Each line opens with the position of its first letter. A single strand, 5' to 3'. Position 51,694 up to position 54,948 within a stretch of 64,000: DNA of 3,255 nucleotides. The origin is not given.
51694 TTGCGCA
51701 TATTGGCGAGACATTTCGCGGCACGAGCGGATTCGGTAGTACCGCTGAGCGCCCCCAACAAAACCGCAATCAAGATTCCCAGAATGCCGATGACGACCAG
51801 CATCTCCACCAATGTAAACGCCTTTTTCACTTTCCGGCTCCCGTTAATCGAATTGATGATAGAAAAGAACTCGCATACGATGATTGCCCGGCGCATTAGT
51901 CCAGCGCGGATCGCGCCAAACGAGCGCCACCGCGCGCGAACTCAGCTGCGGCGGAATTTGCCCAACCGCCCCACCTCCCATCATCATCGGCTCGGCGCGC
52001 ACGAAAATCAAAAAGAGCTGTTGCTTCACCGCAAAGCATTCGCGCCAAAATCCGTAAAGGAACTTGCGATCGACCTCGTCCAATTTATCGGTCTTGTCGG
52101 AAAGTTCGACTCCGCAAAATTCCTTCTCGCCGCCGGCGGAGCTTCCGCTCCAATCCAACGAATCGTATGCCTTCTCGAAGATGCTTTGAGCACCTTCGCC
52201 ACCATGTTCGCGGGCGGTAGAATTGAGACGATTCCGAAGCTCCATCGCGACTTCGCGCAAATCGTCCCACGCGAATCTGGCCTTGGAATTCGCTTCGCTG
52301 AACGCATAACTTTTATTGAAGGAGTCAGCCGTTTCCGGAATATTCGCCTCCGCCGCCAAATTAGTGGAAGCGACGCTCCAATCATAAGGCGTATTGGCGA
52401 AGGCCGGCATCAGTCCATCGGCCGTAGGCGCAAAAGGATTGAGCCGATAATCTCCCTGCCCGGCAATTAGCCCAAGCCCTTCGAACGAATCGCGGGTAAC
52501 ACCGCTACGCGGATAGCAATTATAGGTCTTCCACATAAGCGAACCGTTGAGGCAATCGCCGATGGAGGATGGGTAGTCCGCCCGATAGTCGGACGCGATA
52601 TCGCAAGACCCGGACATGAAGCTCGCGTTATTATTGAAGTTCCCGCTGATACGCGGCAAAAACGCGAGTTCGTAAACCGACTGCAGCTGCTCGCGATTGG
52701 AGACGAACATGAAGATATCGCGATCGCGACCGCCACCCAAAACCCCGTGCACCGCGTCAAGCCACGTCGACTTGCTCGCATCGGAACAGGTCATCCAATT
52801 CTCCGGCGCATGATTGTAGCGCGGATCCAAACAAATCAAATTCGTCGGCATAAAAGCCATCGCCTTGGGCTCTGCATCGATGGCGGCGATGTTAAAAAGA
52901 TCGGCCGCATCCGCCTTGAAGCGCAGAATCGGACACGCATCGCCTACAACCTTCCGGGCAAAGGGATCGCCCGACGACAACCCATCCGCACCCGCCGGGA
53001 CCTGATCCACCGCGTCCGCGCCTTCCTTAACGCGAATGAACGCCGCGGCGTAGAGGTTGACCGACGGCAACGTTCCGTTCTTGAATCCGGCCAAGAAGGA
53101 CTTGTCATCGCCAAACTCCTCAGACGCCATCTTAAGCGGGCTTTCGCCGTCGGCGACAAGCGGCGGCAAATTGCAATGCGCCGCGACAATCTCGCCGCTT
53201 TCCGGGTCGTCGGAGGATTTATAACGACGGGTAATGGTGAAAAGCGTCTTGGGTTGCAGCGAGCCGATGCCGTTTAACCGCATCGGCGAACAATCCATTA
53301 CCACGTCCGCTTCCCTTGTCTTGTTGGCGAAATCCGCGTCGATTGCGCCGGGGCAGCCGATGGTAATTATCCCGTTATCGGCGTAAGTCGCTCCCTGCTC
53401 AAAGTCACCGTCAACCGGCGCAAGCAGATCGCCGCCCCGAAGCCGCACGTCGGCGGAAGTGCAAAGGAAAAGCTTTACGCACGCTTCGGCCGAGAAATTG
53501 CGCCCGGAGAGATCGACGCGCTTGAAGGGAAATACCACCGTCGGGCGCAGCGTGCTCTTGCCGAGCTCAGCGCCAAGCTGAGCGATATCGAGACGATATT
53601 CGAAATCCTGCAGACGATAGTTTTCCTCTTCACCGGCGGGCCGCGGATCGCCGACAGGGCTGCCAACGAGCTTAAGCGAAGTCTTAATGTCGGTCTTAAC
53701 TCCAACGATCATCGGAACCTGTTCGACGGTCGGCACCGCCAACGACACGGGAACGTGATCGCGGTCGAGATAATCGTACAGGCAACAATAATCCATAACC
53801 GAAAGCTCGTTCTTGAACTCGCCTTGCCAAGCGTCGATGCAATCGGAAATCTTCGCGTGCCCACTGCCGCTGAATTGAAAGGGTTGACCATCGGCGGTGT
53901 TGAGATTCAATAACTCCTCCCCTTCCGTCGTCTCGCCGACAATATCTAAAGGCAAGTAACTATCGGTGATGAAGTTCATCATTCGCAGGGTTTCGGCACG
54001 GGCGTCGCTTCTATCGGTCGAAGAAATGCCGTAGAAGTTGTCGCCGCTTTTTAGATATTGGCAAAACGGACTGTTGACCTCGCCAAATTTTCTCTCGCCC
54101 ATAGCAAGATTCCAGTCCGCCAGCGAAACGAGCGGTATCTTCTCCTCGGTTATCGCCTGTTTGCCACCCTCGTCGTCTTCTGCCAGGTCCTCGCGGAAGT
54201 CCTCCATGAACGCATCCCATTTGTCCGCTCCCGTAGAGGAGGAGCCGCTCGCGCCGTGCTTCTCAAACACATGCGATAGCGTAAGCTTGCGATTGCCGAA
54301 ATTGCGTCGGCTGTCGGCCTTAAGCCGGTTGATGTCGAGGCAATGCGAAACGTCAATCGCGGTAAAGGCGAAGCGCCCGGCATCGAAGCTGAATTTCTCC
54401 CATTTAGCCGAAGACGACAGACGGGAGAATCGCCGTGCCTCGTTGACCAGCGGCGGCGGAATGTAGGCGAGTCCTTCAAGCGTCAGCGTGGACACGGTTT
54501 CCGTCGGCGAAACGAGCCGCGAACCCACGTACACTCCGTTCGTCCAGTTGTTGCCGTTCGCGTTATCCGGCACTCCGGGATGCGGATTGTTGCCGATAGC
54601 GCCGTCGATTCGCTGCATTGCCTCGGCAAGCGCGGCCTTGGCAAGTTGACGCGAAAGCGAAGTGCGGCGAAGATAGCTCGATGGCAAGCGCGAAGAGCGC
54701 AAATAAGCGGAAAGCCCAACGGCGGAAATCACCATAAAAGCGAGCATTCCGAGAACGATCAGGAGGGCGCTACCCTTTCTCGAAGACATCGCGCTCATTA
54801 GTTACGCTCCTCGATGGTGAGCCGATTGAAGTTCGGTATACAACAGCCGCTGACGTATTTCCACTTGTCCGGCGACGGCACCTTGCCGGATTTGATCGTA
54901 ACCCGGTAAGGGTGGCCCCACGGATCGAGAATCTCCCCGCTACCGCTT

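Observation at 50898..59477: Nine-gene pseudopilin operon with outsized members and no motor, platform or peptidase gene in 64 kb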

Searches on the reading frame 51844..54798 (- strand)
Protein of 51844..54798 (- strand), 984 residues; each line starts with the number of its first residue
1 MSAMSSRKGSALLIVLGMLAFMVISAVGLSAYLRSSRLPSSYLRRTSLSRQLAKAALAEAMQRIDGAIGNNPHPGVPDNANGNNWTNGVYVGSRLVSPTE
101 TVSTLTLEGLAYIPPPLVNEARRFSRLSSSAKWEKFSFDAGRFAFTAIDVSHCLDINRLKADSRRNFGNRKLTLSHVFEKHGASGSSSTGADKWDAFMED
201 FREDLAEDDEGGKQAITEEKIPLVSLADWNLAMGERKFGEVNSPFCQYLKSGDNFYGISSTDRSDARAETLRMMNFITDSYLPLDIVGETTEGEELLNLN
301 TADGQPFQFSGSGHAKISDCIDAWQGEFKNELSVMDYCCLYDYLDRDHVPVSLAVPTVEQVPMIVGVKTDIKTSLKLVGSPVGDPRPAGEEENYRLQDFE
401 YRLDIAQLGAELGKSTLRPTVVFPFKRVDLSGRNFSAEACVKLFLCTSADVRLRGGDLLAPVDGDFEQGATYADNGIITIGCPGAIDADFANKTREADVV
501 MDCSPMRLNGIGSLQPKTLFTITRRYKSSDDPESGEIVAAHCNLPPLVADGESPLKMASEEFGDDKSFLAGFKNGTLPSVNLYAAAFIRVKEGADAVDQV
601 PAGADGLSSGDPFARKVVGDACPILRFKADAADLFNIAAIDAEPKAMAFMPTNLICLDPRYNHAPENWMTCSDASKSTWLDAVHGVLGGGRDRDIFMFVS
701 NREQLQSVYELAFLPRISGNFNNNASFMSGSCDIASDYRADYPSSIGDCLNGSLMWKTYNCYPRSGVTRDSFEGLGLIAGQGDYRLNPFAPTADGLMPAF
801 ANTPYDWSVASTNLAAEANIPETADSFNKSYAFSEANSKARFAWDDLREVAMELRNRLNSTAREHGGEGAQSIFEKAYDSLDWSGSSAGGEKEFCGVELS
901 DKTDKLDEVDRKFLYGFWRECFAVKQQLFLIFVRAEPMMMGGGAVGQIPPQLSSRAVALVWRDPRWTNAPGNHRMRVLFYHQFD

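Call 4: search_protein_families(library=pfam, proteins=[window:51844-54798:-], max_evalue=0.1)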
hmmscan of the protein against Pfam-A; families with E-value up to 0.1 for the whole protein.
window:51844-54798:- (984 aa): 0 families

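Call 10: find_homologous_proteins(query=window:51844-54798:-)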
Query window:51844-54798:- (984 aa): 872 proteins with E <= 0.001 among 8000 candidates; the best 120 are listed.
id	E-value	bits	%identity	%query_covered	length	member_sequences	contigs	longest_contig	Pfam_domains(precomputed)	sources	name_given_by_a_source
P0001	0.0e+0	2277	100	100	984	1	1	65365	-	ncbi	-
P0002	9.5e-272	923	48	100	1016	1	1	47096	-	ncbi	-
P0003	1.9e-271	922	49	100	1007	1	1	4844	-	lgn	-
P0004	3.2e-233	795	43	100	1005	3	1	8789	-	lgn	-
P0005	8.3e-231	787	44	100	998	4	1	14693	-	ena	-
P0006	4.1e-228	778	43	100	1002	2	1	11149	-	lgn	-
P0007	8.3e-228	777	44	100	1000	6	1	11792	-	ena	-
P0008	1.8e-227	776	45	100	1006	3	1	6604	-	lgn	-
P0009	4.2e-227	775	43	100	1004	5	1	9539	-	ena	-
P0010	1.4e-225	770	44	100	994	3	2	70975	-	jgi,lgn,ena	-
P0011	8.0e-225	767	44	100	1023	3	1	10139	-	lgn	-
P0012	1.1e-224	767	42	100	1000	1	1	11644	-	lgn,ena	-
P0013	2.0e-224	766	44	100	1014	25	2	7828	-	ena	-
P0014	2.7e-223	762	43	100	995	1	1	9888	-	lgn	-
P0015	2.5e-221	756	43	100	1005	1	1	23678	-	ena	-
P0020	2.4e-209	716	41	100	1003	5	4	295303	-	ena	-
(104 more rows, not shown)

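Call 11: find_encoding_contigs(protein=P0020, flank=10000, max_places=2)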
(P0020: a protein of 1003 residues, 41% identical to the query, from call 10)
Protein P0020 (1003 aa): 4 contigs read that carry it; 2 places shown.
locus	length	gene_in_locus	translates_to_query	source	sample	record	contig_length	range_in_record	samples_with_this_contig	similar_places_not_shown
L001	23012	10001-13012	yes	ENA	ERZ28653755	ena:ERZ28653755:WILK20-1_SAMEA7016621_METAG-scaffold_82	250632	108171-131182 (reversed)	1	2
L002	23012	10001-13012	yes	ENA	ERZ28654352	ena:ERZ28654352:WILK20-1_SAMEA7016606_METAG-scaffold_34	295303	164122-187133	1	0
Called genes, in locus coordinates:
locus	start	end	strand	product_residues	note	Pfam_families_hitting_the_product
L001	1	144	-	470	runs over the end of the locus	PF01695:IstB_IS21 (weak), PF00308:Bac_DnaA, PF00004:AAA (weak), PF08299:Bac_DnaA_C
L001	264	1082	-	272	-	PF03935:SKN1_KRE6_Sbg1 (faint), PF00722:Glyco_hydro_16, PF26113:GH16_XgeA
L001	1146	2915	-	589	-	PF01134:GIDA, PF12831:FAD_oxidored, PF13932:SAM_GIDA_C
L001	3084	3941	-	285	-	PF01663:Phosphodiest (faint), PF01676:Metalloenzyme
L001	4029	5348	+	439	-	PF28597:T2SSF_N, PF00482:T2SSF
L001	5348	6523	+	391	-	PF07963:N_methyl (weak), PF08334:T2SSG (faint)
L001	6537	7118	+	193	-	PF07963:N_methyl (weak)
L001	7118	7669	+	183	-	-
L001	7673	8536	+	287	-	-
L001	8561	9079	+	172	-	-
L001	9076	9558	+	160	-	-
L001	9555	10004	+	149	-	-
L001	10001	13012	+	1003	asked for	-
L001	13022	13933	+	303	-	PF07963:N_methyl (faint)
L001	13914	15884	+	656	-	-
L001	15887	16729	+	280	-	PF17930:LpxI_N, PF06230:LpxI_C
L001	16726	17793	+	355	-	PF02684:LpxB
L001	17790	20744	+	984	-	PF07517:SecA_DEAD, PF00270:DEAD (weak), PF01043:SecA_PP_bind, PF21090:P-loop_SecA, PF07516:SecA_SW, PF02810:SEC-C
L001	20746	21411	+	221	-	PF01128:IspD, PF12804:NTP_transf_3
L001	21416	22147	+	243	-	PF00149:Metallophos, PF12850:Metallophos_2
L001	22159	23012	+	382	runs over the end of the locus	PF00079:Serpin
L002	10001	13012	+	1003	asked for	-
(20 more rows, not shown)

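Call 12: find_encoding_contigs(protein=P0001, flank=10000, max_places=2)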
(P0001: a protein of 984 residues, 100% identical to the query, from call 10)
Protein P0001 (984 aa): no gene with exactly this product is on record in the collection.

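Call 15: find_related_loci(query=A1, collection=genome_contigs, flank=10000)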
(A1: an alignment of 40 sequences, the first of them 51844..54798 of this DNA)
Query A1 (984 aa) in genome_contigs; peptide patterns used: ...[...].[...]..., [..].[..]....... (x = any residue, [..] = any of these).
139 stretches matched a pattern; 112 encode a relative of the query (tblastn E <= 1e-3); the best 80 are kept; 78 distinct loci.
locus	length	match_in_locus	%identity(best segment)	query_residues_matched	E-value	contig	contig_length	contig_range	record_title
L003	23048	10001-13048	48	1-984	0e+0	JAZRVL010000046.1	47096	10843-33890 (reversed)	MAG: Kiritimatiellia bacterium isolate T1900044953_TA20190006.MAGScoT_cleanbin_000057 SGB_3742_k141_1872415, whole genom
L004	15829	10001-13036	44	1-984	0e+0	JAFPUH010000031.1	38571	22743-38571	MAG: Kiritimatiellae bacterium isolate RGIG1481 Goat_Abomasum-1__c398197, whole genome shotgun sequence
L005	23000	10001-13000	44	1-984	0e+0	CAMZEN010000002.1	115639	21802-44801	MAG TPA_asm: uncultured Verrucomicrobia bacterium isolate SRR10912534_bin.105_metaWRAP_v1.3_MAG genome assembly, contig:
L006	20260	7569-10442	39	5-984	0e+0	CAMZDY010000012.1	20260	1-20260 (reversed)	MAG TPA_asm: uncultured Verrucomicrobia bacterium isolate SRR10912534_bin.90_metaWRAP_v1.3_MAG genome assembly, contig:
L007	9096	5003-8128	38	7-984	0e+0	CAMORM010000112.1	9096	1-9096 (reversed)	MAG: uncultured Verrucomicrobia bacterium isolate SRR873601_bin.173_metaWRAP_v1.3_MAG genome assembly, contig: NODE_2476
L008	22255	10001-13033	38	7-984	0e+0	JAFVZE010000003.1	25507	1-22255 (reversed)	MAG: Kiritimatiellae bacterium isolate RGIG5528 Sheep_Colon.Co__c45097, whole genome shotgun sequence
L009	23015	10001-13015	41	1-984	0e+0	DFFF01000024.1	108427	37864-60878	MAG TPA_asm: Verrucomicrobia bacterium UBA3783 UBA3783_contig_4054, whole genome shotgun sequence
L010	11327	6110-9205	36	7-984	0e+0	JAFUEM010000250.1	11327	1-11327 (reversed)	MAG: Kiritimatiellae bacterium isolate RGIG4421 Roe_deer_Omasum-3__c120790, whole genome shotgun sequence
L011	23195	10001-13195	37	1-984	0e+0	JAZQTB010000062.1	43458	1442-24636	MAG: Kiritimatiellia bacterium isolate T1900045194_TC20190190.MAGScoT_cleanbin_000023 SGB_5306_k141_3215776, whole genom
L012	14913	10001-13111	38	7-984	1e-179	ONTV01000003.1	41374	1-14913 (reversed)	uncultured Lentisphaerae bacterium isolate RUG632 genome assembly, contig: scaffold_853, whole genome shotgun sequence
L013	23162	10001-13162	37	6-984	1e-178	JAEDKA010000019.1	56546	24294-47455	MAG: Kiritimatiellae bacterium isolate MAG202 NODE_279_length_56546_cov_26.074755, whole genome shotgun sequence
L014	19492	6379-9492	37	7-984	1e-177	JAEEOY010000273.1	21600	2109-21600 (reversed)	MAG: Kiritimatiellae bacterium isolate Tb.RUG.298 NODE_5569530_length_21600_cov_2.699064, whole genome shotgun sequence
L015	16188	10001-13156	39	5-984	1e-176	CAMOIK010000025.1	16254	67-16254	MAG: uncultured Verrucomicrobia bacterium isolate SRR873605_bin.63_metaWRAP_v1.3_MAG genome assembly, contig: NODE_7275_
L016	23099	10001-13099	36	7-984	2e-176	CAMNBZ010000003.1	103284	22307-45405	MAG: uncultured Verrucomicrobia bacterium isolate SRR1222429_bin.101_metaWRAP_v1.3_MAG genome assembly, contig: NODE.199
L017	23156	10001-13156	36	1-984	4e-175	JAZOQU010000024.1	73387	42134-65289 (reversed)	MAG: Kiritimatiellia bacterium isolate T1900045565_YK20190259.MAGScoT_cleanbin_000011 SGB_7934_k141_1026944, whole genom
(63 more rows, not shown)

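Call 19: search_protein_families(library=ncbifam, proteins=[window:51844-54798:-], max_evalue=0.1)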
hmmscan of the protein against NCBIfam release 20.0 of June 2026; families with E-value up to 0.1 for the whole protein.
window:51844-54798:- (984 aa): 1 family
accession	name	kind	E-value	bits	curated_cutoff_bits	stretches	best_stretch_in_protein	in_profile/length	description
NF037980.1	T2SS_GspK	equivalog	0.0013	18.3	130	1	8-65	2-59/307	type II secretion system minor pseudopilin GspK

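Call 21: search_solved_structures(query=A1, max_evalue=1, show_alignments=2)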
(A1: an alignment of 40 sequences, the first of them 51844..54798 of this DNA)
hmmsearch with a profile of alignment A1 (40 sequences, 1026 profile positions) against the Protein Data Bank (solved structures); distinct sequences matched with E-value up to 1: 0.

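Call 28: predict_structure(alignment_id=A1)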
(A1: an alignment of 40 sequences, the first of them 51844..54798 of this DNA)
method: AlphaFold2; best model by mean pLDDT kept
length: 984 residues; sequences in the alignment: 40
mean_pLDDT: 79.5   pTM: 0.80
mean pLDDT of the five models: 79.5, 75.1, 73.0, 71.4, 71.1
residues with pLDDT >= 90: 267; 70-90: 508; 50-70: 151; < 50: 58
segments of 3 or more residues with pLDDT < 50: 1-9, 33-40, 42-44, 278-280, 286-293, 605-609, 722-724, 940-949
pLDDT, mean of each block of 10 residues (from residue 1): 40 68 67 43 61 90 87 68 82 87 88 86 91 83 91 68 68 69 54 83 72 70 82 75 81 61 69 62 47 66 79 73 76 88 87 87 95 90 86 88 90 92 85 87 89 83 90 84 78 84 91 87 90 88 85 71 88 87 93 90 58 70 89 81 87 96 94 95 91 91 87 83 67 81 94 93 86 77 74 82 80 55 63 61 86 91 80 89 72 88 88 91 82 79 42 82 73 82 82
secondary structure, 60 per line:
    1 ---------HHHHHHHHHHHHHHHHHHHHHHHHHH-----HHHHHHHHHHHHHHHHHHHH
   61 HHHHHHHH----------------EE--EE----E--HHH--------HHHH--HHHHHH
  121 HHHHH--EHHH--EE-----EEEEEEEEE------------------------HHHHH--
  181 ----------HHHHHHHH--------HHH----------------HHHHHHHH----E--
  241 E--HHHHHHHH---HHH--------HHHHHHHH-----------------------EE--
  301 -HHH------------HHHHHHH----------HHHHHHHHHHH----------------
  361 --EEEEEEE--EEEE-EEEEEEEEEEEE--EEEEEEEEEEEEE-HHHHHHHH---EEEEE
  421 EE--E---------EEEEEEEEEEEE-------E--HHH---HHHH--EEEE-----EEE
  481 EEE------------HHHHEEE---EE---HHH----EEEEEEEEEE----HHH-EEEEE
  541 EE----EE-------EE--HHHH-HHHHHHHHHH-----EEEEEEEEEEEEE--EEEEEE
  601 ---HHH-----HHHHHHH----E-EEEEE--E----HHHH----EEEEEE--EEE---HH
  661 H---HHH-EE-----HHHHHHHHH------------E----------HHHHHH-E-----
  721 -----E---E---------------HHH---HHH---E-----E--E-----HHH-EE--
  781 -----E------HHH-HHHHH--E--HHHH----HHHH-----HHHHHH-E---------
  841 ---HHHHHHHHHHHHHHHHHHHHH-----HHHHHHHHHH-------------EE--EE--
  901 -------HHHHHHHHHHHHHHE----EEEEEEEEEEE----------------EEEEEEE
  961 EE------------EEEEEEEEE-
elements in order (helices of 4 or more, strands of 3 or more residues): H10-35 H41-68 H109-112 H115-125 E141-149 H174-178 H191-198 H226-233 H244-251 H266-273 H317-323 H334-344 E363-369 E372-375 E377-388 E391-403 H405-412 E416-422 E435-446 H463-466 E469-472 E478-483 H496-499 E500-502 E518-527 E536-542 H560-563 H565-574 E580-592 E595-600 H612-618 E625-629 H637-640 E645-650 E653-655 H676-684 H708-713 H797-801 H807-810 H815-818 H824-829 H844-864 H870-879 H908-921 E927-937 E954-962 E975-983

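Call 31: fold_search(model_id=the predicted structure, library=pdb)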
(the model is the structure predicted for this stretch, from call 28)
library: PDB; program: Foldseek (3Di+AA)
matches with E <= 10: 305; with E <= 0.001: 0
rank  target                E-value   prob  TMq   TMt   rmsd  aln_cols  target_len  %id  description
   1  7sf2_C                4.3e-02  0.04  0.04  0.06  27.5       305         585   10  Crystal Structure of Beta-Galactosidase from Bacteroides cellulosilyticus (released 2021-11-03)
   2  3ohx_C                5.3e-02  0.05  0.04  0.10  28.5       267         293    8  Molecular Basis for Complement Recognition and Inhibition Determined by Crystallographic Studies of the Staphylococcal (released 2010-09-01)
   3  1wbl_A                5.6e-02  0.02  0.04  0.09  26.2       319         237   10  WINGED BEAN LECTIN COMPLEXED WITH METHYL-ALPHA-D-GALACTOSE (released 1998-04-08)
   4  3l3o_C                1.3e-01  0.04  0.04  0.10  28.5       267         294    7  Staphylococcal Complement Inhibitor (SCIN) in complex with Human Complement Component C3c (released 2010-08-04)
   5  7r0j_C                1.4e-01  0.05  0.05  0.11  25.0       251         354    9  Structure of the V2 receptor Cter-arrestin2-ScFv30 complex (released 2022-09-14)
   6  1edy_B                1.7e-01  0.04  0.04  0.15  21.1       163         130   10  CRYSTAL STRUCTURE OF RAT ALPHA 1-MACROGLOBULIN RECEPTOR BINDING DOMAIN (released 2000-12-01)
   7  9ayr_B                1.8e-01  0.06  0.06  0.11  24.1       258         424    9  Structure of a Ric1-Rgp1-Rab6 activation intermediate (released 2024-12-11)
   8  1edy_A                1.9e-01  0.04  0.04  0.15  22.1       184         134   11  CRYSTAL STRUCTURE OF RAT ALPHA 1-MACROGLOBULIN RECEPTOR BINDING DOMAIN (released 2000-12-01)
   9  4d69_G                1.9e-01  0.01  0.04  0.09  25.9       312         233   10  SOYBEAN AGGLUTININ FROM GLYCINE MAX IN COMPLEX WITH THE ANTIGEN Tn (released 2014-11-19)
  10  7wg3_K                2.3e-01  0.06  0.05  0.15  25.6       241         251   10  Structural basis of interleukin-17B receptor in complex with a neutralizing antibody D9 for guiding humanization and a (released 2022-11-09)
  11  3wcs_A                2.4e-01  0.01  0.04  0.10  22.1       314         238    8  Crystal structure of plant lectin (ligand-bound form) (released 2014-04-09)
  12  6tt9_DDD              2.8e-01  0.02  0.04  0.11  23.6       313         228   10  rTBL Recombinant Lectin From Tepary Bean (released 2020-05-13)
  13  1fay_A                2.9e-01  0.02  0.04  0.10  25.3       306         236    9  WINGED BEAN ACIDIC LECTIN COMPLEXED WITH METHYL-ALPHA-D-GALACTOSE (MONOCLINIC FORM) (released 2001-07-14)
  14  7c7u_A                3.5e-01  0.01  0.04  0.05  22.5       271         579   10  Biofilm associated protein - BSP domain (released 2021-05-12)
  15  7t87_B                3.9e-01  0.03  0.06  0.15  27.9       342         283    8  CRYSTAL STRUCTURE OF LEUKOCIDIN AB/CENTYRIN S17/FAB 214F COMPLEX (released 2023-01-11)
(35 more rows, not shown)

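Call 69: search_protein_representatives(alignment_id=A1)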
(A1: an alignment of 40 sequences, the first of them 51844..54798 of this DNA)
Query: 40 sequences, 1026 profile positions. Proteins with E-value up to 0.001 (for the whole library): 1145; up to 1e-10: 767; up to 1e-30: 435. The best 150 are listed.
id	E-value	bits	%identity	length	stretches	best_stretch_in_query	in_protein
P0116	0.0e+00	1359.0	-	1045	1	6-1026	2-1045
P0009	0.0e+00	1351.0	-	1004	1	1-1026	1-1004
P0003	0.0e+00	1319.6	-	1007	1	1-1026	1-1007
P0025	0.0e+00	1315.1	-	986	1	1-1026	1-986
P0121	0.0e+00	1297.4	-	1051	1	6-1026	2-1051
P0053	0.0e+00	1289.7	-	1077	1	1-1026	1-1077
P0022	0.0e+00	1274.7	-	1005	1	1-1026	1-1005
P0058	0.0e+00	1271.2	-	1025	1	3-1026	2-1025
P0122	0.0e+00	1259.3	-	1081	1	5-1026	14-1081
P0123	0.0e+00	1257.0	-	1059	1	3-1026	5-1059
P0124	0.0e+00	1251.6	-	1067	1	3-1026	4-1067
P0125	0.0e+00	1246.8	-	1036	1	7-1026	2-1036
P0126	0.0e+00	1242.3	-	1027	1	5-1026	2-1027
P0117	0.0e+00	1241.1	-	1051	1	7-1026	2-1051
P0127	0.0e+00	1236.6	-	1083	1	4-1026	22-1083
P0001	0.0e+00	1195.5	-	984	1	1-1026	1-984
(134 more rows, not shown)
